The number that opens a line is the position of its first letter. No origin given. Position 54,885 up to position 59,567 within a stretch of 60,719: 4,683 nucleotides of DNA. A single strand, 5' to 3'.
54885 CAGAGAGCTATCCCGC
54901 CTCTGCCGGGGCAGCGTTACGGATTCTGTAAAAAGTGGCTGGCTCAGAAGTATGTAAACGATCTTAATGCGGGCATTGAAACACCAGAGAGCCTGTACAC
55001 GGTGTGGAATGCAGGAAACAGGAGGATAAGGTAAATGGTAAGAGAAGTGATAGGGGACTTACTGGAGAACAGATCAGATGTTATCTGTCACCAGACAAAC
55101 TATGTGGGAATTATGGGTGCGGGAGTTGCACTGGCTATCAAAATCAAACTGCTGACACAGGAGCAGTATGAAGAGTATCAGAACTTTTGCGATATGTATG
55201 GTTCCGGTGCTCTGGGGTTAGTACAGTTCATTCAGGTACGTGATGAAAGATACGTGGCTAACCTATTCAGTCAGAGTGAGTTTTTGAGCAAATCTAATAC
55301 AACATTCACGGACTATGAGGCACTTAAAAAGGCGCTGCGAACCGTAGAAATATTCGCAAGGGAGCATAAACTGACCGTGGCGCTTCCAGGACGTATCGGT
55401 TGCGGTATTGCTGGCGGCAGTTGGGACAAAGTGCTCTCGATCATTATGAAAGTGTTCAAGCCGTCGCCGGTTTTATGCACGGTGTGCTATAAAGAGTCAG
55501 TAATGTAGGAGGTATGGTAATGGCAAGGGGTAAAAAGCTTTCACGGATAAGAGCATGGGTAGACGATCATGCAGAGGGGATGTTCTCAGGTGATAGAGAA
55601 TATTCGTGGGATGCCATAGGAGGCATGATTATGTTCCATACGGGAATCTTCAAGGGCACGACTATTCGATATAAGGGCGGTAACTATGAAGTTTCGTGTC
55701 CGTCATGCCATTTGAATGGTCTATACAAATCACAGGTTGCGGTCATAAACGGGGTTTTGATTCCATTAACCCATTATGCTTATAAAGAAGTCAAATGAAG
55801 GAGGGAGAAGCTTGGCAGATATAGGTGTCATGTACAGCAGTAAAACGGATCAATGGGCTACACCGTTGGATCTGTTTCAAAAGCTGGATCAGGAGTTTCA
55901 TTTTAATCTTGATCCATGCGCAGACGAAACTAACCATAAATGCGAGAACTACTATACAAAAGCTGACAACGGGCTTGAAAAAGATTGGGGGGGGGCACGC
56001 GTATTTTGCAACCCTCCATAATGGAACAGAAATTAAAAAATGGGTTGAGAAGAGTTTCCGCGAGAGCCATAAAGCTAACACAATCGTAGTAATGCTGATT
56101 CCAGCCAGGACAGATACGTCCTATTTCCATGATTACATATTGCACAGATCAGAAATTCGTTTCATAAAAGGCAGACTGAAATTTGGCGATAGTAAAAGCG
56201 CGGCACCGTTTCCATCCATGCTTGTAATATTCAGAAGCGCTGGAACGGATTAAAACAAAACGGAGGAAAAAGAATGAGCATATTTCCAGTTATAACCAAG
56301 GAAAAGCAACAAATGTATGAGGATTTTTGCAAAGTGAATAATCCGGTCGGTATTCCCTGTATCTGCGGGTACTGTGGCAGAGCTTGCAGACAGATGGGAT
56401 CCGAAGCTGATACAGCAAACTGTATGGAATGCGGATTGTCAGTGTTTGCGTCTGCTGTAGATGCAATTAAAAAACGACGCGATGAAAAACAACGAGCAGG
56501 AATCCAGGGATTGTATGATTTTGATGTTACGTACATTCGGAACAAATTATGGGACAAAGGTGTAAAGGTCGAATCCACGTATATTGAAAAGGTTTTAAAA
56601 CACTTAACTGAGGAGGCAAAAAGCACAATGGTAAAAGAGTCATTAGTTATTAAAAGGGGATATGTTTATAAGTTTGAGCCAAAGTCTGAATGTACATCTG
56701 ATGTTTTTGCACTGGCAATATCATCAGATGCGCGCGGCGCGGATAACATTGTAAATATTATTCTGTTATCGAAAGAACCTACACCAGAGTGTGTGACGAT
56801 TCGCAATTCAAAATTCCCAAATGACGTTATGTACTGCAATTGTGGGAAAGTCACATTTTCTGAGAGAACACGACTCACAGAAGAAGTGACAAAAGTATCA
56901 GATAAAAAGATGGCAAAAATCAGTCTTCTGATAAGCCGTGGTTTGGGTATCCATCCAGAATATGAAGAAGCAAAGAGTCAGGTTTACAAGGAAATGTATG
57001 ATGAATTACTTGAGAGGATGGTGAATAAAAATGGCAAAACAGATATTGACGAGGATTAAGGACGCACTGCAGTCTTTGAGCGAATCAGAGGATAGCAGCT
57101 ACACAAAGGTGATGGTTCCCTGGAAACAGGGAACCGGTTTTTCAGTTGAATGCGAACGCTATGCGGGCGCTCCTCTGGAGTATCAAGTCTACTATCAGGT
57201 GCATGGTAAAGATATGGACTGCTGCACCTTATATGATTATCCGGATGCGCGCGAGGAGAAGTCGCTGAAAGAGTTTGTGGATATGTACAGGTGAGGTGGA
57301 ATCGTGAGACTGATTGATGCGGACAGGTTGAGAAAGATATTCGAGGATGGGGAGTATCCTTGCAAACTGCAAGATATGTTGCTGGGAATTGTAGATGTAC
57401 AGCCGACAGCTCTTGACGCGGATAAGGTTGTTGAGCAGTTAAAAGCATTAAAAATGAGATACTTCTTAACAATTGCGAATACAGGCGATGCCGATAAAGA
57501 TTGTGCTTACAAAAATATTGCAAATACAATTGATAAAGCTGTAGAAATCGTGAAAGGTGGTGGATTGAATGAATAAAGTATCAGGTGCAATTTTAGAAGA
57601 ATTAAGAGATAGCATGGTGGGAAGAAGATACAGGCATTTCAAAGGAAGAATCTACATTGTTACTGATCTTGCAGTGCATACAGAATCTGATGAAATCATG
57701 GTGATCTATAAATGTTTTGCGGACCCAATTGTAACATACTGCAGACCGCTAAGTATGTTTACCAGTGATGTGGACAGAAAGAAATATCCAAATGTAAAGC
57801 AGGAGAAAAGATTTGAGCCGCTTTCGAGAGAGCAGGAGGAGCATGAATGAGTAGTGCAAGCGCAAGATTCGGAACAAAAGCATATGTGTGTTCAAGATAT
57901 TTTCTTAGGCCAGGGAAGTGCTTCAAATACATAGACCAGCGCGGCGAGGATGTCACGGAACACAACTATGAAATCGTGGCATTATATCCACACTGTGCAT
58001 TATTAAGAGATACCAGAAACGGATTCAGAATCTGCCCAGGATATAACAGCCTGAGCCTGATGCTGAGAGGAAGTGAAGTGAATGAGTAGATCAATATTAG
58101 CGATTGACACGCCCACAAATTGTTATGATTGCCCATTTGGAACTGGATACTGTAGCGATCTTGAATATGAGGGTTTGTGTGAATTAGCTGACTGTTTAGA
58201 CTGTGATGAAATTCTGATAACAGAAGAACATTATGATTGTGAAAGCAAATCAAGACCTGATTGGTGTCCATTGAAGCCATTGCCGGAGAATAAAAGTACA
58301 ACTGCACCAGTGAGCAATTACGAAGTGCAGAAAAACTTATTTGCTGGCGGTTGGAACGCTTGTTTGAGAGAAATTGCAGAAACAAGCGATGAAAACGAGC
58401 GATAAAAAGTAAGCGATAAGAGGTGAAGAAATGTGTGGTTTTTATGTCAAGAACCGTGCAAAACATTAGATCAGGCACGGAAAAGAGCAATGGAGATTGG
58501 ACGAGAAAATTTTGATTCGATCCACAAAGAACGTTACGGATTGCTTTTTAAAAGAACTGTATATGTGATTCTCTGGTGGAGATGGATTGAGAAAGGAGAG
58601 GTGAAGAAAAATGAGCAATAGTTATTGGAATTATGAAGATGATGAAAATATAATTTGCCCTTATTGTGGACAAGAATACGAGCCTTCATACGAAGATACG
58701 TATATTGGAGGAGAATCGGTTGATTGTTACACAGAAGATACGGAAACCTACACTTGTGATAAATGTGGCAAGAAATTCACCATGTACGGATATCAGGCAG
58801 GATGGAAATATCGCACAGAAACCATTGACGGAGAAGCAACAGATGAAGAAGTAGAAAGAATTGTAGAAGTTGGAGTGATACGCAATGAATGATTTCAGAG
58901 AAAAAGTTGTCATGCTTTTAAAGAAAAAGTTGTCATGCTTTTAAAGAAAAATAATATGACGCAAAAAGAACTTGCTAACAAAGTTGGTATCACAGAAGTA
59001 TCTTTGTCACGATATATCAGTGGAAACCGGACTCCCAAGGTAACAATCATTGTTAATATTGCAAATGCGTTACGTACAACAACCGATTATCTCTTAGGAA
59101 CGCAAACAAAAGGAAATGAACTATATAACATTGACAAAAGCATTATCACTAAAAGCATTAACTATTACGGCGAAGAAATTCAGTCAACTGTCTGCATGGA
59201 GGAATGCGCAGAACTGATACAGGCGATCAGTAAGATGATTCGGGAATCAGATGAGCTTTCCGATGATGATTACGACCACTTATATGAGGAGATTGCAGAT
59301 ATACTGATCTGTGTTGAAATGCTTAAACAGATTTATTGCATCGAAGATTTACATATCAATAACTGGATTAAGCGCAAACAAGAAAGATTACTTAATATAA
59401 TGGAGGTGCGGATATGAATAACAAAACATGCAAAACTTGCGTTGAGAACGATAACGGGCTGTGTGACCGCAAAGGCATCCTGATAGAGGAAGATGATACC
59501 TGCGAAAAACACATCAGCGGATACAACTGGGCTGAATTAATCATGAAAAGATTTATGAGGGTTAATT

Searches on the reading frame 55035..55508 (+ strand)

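Call 34: search_protein_families(library=pfam, proteins=[window:55035-55508:+], max_evalue=0.01)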
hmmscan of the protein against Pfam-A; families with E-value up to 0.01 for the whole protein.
window:55035-55508:+ (157 aa): 1 family
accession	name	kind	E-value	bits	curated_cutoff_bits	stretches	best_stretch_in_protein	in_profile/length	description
PF01661.27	Macro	-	0.0006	20.2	22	1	19-137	2-118/118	Macro domain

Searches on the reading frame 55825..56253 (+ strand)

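Call 34: search_protein_families(library=pfam, proteins=[window:55825-56253:+], max_evalue=0.01)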
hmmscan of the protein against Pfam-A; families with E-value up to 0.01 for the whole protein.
window:55825-56253:+ (142 aa): 1 family
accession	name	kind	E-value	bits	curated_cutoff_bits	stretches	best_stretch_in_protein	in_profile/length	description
PF05869.16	Dam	-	3.2e-07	30.6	28.1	1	69-137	71-145/169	DNA N-6-adenine-methyltransferase (Dam)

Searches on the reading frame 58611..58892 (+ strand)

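Call 35: search_protein_families(library=pfam, proteins=[window:58611-58892:+], max_evalue=0.01)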
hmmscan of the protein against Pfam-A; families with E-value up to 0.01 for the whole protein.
window:58611-58892:+ (93 aa): 9 families
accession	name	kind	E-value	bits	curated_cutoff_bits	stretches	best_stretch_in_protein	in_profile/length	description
PF13248.11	Zn_ribbon_3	-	0.0001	22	27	0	10-21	13-24/26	zinc-ribbon domain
PF13913.12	zf-C2HC_2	-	0.00039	20.5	27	0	15-26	4-15/25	zinc-finger of a C2HC-type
PF18439.7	zf_UBZ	-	0.00051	20.1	25.6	0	45-57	1-13/32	Ubiquitin-Binding Zinc Finger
PF08274.17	Zn_Ribbon_YjdM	-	0.00053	20.4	30.8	1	6-24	12-30/30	PhnA Zinc-Ribbon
PF08271.17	Zn_Ribbon_TF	-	0.00092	19.2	29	0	40-69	13-42/43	TFIIB zinc-binding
PF09723.15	Zn_ribbon_8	-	0.0012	19.3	34.4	0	47-57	6-16/41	Zinc ribbon domain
PF23783.1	Zn_ribbon_TiaS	-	0.0032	17.6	27.3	0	48-83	3-39/41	TiaS C-terminal zinc ribbon domain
PF24460.1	DUF7575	-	0.0046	16.7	28.5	0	15-26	5-16/28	Domain of unknown function (DUF7575)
PF00096.32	zf-C2H2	-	0.0075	17.1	25.2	0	47-57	1-11/23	Zinc finger, C2H2 type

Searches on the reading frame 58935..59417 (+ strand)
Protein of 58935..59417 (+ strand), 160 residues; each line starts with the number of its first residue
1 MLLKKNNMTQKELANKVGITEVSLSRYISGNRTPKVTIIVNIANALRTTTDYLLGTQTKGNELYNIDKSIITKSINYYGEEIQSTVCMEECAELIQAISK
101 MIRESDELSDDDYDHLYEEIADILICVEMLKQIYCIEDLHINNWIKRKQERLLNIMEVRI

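Call 13: search_protein_families(library=pfam, proteins=[window:58935-59417:+], max_evalue=0.01)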
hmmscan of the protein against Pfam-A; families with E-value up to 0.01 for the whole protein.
window:58935-59417:+ (160 aa): 5 families
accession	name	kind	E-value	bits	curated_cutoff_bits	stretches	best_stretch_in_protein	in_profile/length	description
PF01381.28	HTH_3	-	2.6e-13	50.2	23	1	2-53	4-55/55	Helix-turn-helix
PF12844.13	HTH_19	-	2e-06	28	30.2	1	2-54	7-59/64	Helix-turn-helix domain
PF13443.12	HTH_26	-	6.3e-06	26.8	22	1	2-52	5-56/63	Cro/C1-type HTH DNA-binding domain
PF13560.12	HTH_31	-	1.1e-05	26.1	27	1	7-50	14-58/64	Helix-turn-helix domain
PF03819.22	MazG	-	0.00012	22.7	22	1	87-133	10-46/74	MazG nucleotide pyrophosphohydrolase domain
